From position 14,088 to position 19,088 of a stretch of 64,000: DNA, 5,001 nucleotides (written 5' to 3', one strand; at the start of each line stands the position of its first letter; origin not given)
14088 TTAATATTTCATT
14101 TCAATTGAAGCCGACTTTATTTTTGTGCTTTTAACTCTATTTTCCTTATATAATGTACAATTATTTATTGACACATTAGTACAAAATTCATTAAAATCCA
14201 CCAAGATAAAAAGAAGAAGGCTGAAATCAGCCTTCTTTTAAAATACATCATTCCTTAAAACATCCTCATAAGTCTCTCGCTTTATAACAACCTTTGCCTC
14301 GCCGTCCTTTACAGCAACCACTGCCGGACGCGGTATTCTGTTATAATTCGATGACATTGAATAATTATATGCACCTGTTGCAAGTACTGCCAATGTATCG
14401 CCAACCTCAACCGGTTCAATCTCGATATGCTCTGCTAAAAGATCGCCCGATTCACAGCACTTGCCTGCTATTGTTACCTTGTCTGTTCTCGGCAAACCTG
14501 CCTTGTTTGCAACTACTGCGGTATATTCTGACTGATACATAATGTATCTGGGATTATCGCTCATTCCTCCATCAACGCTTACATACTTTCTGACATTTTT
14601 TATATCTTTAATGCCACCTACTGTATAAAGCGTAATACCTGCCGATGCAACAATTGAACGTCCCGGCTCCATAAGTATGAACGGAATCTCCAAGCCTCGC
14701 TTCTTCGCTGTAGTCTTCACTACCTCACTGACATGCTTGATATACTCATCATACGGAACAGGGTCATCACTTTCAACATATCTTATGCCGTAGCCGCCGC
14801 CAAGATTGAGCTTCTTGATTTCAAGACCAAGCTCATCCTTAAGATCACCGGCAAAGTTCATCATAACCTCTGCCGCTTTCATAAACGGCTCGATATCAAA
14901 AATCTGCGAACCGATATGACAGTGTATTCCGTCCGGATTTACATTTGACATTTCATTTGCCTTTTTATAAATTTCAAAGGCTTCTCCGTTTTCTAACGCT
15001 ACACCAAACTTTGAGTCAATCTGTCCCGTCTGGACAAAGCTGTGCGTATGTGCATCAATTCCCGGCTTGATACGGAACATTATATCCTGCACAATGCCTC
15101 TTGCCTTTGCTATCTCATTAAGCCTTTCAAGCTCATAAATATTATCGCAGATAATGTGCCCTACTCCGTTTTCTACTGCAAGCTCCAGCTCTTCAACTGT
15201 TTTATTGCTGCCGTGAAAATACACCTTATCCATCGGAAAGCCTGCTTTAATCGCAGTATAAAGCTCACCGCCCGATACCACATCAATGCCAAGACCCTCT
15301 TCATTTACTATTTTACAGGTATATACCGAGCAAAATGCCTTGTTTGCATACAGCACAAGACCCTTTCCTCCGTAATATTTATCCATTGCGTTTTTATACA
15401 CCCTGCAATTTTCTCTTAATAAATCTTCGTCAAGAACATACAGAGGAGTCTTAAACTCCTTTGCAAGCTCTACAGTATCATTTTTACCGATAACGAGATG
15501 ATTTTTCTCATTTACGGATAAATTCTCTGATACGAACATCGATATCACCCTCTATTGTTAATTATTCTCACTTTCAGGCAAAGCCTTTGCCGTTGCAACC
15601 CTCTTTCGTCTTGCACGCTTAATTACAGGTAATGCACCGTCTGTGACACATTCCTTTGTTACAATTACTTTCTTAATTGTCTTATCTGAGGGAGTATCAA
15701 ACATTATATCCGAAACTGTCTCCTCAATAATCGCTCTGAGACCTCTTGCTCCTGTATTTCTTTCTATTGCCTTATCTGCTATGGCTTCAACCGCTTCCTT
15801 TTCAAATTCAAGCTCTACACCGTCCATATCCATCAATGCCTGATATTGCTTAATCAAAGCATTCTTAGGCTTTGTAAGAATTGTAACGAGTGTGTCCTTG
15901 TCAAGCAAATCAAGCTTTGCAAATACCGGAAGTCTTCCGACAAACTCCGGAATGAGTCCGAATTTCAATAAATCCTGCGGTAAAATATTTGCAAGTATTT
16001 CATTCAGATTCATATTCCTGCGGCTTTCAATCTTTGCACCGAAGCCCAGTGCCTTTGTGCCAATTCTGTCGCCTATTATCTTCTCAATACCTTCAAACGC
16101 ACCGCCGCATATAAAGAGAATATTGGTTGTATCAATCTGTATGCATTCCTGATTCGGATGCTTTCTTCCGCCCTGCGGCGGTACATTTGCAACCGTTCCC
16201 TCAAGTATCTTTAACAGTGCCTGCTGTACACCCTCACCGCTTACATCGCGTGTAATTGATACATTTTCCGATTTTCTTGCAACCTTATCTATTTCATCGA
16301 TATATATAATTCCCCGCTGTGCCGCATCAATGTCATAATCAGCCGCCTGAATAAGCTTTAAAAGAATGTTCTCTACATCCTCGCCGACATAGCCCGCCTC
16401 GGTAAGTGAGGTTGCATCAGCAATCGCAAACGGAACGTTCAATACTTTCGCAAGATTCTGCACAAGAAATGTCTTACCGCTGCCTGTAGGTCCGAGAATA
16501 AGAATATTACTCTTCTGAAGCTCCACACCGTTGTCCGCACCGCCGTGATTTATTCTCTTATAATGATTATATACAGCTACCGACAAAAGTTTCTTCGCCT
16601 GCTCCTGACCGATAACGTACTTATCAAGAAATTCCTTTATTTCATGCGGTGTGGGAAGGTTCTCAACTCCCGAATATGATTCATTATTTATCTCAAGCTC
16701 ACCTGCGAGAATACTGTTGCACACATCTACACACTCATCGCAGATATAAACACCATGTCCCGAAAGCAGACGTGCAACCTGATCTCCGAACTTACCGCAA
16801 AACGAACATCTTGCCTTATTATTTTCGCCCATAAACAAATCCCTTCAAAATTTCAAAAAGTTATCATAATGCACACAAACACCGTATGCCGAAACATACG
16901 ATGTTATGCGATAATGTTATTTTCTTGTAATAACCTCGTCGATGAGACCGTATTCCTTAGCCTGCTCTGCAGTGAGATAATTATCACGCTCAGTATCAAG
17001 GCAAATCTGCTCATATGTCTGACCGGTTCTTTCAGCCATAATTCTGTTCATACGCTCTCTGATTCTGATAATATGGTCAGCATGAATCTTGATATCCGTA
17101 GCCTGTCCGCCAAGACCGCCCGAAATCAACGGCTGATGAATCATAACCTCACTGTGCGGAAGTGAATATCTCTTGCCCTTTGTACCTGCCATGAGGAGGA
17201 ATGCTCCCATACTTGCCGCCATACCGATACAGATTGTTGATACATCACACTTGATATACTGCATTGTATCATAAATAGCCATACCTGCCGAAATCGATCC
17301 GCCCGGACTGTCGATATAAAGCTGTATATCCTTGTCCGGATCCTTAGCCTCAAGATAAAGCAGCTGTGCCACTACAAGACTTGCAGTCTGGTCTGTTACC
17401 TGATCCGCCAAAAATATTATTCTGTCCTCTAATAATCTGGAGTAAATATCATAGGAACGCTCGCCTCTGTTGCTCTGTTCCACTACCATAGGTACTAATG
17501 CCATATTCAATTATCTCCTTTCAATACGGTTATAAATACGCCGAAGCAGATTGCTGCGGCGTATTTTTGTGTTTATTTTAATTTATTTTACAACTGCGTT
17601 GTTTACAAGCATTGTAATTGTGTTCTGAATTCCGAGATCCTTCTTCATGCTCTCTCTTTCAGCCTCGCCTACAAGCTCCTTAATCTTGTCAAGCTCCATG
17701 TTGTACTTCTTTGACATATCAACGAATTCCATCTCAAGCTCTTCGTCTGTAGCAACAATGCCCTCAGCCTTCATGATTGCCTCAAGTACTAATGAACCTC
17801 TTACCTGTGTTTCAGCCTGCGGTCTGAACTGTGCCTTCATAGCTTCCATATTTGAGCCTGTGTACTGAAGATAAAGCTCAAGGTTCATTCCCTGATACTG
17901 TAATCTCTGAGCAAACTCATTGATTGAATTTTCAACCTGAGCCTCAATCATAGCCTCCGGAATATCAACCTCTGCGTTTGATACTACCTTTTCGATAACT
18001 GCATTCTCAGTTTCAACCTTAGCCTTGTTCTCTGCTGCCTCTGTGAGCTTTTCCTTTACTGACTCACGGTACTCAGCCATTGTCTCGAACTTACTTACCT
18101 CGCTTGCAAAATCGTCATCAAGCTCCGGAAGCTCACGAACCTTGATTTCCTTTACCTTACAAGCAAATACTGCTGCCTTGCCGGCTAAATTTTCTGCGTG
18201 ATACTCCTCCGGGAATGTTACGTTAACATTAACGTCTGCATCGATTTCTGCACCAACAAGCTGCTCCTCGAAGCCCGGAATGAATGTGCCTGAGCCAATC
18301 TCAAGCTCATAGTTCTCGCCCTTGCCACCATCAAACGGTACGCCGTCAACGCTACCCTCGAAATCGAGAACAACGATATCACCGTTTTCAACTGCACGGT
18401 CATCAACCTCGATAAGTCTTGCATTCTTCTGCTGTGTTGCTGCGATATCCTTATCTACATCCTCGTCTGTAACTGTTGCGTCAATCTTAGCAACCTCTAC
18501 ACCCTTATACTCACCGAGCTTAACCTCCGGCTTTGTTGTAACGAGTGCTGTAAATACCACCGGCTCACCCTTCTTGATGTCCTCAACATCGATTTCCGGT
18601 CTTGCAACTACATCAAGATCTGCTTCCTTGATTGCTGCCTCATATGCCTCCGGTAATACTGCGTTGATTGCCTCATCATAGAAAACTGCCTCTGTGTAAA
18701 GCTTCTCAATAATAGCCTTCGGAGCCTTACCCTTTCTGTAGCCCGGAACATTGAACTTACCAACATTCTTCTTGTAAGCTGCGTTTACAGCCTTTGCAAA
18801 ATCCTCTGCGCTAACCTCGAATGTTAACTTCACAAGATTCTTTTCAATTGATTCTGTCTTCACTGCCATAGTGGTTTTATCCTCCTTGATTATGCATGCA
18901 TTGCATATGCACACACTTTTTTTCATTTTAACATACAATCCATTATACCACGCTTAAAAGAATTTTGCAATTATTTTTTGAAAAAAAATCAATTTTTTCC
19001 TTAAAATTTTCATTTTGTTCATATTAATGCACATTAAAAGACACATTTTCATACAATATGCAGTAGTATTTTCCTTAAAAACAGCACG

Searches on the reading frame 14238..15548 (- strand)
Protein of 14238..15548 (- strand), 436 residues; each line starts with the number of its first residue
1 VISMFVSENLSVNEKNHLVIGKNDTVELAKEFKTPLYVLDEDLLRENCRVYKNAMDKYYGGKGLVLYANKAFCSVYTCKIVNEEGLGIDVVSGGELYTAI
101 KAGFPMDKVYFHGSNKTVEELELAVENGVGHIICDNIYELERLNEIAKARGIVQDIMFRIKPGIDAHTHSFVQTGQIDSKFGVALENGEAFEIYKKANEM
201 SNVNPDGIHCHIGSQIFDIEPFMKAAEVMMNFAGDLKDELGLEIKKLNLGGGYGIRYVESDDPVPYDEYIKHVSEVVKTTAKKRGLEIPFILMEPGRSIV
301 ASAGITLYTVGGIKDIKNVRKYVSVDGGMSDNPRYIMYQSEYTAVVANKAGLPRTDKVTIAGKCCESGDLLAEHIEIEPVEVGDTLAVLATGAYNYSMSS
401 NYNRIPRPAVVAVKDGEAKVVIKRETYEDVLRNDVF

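Call 76: search_protein_families(library=pfam, proteins=[window:14238-15548:-], max_evalue=0.00001)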
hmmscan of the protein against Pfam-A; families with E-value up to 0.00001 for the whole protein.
window:14238-15548:- (436 aa): 2 families
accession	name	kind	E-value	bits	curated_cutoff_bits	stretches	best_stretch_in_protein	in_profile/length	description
PF02784.22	Orn_Arg_deC_N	-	3.9e-61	207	23.4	1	46-301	6-247/247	Pyridoxal-dependent decarboxylase, pyridoxal binding domain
PF00278.28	Orn_DAP_Arg_deC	-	1.6e-16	60.8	23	1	98-392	5-95/95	Pyridoxal-dependent decarboxylase, C-terminal sheet domain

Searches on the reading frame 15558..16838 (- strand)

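Call 76: search_protein_families(library=pfam, proteins=[window:15558-16838:-], max_evalue=0.00001)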
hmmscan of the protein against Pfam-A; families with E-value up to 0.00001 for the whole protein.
window:15558-16838:- (426 aa): 4 families
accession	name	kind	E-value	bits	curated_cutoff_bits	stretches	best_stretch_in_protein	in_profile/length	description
PF07724.20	AAA_2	-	8.1e-34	117.5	27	1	108-305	2-165/166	AAA domain (Cdc48 subfamily)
PF06689.19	zf-C4_ClpX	-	6.7e-16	58.3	27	1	10-45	2-38/39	ClpX C4-type zinc finger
PF00004.35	AAA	-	1.1e-14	55.5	21.2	1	112-239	1-109/131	ATPase family associated with various cellular activities (AAA)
PF10431.15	ClpB_D2-small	-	3.7e-14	53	21.9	1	312-390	1-75/81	C-terminal, D2-small domain, of ClpB protein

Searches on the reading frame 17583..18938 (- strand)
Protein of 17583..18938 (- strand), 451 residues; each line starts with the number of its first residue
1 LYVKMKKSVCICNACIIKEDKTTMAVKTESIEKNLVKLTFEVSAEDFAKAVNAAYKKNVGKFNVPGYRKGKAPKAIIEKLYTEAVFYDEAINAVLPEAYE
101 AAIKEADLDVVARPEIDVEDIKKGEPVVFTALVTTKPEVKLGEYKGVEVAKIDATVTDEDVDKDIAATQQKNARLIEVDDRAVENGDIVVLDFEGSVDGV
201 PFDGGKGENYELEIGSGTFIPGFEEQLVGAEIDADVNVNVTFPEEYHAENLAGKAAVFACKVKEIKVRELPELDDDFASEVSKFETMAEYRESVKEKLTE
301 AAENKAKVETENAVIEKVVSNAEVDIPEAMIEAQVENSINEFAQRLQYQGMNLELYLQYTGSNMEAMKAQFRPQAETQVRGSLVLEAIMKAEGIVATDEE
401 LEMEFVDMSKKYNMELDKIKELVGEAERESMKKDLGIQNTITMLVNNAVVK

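Call 76: search_protein_families(library=pfam, proteins=[window:17583-18938:-], max_evalue=0.00001)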
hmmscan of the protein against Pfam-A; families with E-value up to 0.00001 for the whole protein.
window:17583-18938:- (451 aa): 3 families
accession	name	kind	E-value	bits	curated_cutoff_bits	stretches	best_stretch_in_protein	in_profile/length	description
PF05697.18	Trigger_N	-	4.7e-45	153.8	22.2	1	24-166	1-142/144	Bacterial trigger factor protein (TF)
PF05698.19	Trigger_C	-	2.5e-38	132.1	22.7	1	286-445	1-161/162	Bacterial trigger factor protein (TF) C-terminus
PF00254.34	FKBP_C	-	1e-16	61.4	21.1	1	181-261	3-92/94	FKBP-type peptidyl-prolyl cis-trans isomerase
